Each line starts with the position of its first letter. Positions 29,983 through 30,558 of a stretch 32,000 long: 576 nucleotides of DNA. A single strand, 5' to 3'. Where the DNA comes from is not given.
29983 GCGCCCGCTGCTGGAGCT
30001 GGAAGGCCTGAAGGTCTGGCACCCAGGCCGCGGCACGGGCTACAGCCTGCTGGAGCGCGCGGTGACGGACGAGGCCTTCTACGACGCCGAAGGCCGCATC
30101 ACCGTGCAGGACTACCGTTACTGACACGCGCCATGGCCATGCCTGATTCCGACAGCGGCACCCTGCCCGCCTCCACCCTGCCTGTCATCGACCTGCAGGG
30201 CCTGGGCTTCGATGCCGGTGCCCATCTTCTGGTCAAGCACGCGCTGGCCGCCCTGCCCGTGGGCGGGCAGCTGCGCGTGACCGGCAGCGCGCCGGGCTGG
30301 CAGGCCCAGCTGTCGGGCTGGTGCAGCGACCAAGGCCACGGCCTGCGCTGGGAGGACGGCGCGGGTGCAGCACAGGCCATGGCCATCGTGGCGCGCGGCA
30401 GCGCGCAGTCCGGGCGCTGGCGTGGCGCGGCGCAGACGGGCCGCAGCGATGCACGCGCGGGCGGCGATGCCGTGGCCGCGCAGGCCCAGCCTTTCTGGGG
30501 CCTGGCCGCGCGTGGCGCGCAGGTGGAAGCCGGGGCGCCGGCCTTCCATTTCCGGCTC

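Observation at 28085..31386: Uncharacterised three-gene putative oxygenase operon: ACAD-fold flavoprotein + leaderless PhnD-like protein + TusA-like/diiron fusion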

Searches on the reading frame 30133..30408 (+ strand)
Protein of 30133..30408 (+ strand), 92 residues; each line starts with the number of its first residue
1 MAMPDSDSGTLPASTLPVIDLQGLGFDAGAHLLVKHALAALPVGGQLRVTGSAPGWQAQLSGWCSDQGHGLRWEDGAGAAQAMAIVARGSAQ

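Call 59: search_solved_structures(query=A5, max_evalue=1, show_alignments=3)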
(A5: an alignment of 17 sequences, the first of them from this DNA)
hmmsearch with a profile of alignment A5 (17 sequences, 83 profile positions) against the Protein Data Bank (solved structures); distinct sequences matched with E-value up to 1: 21.
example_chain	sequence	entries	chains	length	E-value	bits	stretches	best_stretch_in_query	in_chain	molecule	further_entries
3ut1_A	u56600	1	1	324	0.00082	22.4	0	46-68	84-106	Lethal(3)malignant brain tumor-like protein 3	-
4fl6_A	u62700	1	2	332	0.00084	22.3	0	46-68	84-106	Lethal(3)malignant brain tumor-like protein 3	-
4l59_A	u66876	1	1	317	0.0011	22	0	46-68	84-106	Lethal(3)malignant brain tumor-like protein 3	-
2rhu_A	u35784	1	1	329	0.0051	19.8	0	50-69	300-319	Lethal(3)malignant brain tumor-like protein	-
2rhi_A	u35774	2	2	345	0.0067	19.5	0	50-68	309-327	Lethal(3)malignant brain tumor-like protein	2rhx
2rjc_A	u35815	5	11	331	0.008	19.2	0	50-66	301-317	Lethal(3)malignant brain tumor-like protein | Lethal(3)malignant brain tumor-like protein 1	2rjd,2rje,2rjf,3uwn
1oyx_A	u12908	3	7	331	0.0082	19.2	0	50-65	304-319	Lethal(3)malignant brain tumor-like protein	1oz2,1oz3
3oq5_A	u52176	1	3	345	0.0093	19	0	50-66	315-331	Lethal(3)malignant brain tumor-like protein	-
2pqw_A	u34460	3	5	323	0.0094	19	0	50-65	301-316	Lethal(3)malignant brain tumor-like protein | Lethal(3)malignant brain tumor-like protein 1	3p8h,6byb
2ri5_A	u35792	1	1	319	0.011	18.7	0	50-65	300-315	Lethal(3)malignant brain tumor-like protein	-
2ri2_A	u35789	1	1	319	0.011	18.7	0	50-65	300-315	Lethal(3)malignant brain tumor-like protein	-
2ri3_A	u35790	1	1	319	0.011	18.7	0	50-65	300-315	Lethal(3)malignant brain tumor-like protein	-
2rhz_A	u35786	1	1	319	0.011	18.7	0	50-65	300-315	Lethal(3)malignant brain tumor-like protein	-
2rhy_A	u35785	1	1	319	0.011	18.7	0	50-65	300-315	Lethal(3)malignant brain tumor-like protein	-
5yly_A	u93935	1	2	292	0.042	16.9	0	15-49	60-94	Nitrate reductase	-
1dcj_A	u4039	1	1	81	0.074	16.1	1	14-81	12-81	YHHP PROTEIN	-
3lvj_C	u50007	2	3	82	0.087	15.9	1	14-81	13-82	Sulfurtransferase tusA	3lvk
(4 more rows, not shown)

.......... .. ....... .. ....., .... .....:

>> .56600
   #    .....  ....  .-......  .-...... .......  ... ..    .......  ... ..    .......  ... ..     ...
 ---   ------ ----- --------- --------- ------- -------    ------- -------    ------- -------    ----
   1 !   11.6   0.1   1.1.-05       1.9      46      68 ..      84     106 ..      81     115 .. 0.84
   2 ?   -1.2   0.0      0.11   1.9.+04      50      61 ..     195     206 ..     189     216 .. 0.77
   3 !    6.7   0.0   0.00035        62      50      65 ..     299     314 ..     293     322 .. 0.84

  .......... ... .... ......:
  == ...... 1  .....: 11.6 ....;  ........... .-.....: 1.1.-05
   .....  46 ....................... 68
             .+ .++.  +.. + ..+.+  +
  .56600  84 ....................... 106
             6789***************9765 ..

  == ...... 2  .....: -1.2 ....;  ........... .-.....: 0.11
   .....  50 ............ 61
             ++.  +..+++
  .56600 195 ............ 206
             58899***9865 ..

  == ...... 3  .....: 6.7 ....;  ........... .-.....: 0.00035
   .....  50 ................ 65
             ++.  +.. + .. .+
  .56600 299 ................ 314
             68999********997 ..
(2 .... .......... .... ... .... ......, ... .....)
